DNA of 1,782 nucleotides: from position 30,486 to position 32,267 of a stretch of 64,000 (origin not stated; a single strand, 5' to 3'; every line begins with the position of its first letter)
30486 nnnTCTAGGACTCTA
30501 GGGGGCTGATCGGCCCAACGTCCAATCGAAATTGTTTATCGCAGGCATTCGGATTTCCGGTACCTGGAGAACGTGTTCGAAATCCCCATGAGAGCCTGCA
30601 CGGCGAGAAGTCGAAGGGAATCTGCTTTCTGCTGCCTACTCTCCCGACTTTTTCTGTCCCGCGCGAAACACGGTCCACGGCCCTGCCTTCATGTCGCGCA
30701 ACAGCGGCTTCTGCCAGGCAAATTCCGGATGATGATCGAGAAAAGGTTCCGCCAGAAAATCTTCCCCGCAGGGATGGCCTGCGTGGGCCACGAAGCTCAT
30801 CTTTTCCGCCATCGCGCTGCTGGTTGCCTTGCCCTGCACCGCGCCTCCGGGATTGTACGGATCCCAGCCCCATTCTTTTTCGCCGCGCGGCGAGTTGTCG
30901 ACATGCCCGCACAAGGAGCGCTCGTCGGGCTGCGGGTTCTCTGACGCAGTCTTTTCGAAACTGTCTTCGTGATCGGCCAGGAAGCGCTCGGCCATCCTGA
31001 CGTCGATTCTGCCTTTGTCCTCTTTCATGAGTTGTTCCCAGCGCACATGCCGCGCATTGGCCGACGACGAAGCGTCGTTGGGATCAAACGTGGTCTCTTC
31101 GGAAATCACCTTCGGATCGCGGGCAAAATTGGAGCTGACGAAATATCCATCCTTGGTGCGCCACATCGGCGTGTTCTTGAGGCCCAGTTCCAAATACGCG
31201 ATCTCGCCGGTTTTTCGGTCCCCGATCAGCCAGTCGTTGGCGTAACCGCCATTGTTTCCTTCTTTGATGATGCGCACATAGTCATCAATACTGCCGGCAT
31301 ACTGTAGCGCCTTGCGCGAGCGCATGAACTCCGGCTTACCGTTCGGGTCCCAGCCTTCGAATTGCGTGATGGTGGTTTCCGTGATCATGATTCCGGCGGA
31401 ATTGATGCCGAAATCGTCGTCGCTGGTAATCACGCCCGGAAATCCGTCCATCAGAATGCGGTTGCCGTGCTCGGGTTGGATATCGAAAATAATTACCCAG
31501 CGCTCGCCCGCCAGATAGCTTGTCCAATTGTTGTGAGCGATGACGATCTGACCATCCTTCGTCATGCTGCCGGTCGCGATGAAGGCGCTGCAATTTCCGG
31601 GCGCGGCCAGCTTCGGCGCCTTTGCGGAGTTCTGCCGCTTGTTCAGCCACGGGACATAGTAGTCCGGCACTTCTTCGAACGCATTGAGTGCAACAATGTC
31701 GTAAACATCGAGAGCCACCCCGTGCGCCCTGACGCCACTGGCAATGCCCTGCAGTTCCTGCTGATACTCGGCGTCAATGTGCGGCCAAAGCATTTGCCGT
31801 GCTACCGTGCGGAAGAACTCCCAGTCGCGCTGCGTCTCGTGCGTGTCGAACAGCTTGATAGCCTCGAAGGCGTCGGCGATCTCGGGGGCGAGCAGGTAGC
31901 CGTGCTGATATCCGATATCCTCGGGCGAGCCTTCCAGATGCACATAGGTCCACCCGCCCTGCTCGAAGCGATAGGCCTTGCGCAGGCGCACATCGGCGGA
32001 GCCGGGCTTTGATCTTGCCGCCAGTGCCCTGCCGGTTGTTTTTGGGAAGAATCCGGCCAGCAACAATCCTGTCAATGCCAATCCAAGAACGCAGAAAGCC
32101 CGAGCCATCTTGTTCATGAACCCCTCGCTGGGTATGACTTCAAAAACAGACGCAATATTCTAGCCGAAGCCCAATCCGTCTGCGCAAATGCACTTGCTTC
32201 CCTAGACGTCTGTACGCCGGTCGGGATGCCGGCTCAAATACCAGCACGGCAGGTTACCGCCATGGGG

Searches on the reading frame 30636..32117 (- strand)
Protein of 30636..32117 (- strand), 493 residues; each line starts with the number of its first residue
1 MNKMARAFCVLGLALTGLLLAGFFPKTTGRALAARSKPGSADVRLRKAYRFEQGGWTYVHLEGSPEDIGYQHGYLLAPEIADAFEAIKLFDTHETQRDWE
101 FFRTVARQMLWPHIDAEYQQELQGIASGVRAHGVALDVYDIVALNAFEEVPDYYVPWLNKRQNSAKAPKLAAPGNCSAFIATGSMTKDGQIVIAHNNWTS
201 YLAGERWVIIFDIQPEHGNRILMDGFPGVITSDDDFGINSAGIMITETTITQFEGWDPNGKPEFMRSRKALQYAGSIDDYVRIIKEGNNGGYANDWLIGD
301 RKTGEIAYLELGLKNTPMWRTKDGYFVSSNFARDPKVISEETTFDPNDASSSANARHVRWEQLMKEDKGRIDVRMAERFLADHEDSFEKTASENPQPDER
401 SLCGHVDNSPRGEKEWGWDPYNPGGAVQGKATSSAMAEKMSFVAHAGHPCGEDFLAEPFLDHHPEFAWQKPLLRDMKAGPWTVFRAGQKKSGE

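Call 74: search_protein_families(library=pfam, proteins=[window:30636-32117:-], max_evalue=0.0001)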
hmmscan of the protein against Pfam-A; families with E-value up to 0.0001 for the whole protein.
window:30636-32117:- (493 aa): 1 family
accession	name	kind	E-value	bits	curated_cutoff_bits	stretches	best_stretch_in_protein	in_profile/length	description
PF04916.18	Phospholip_B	-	6.8e-20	71.6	27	1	107-302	89-300/487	Phospholipase B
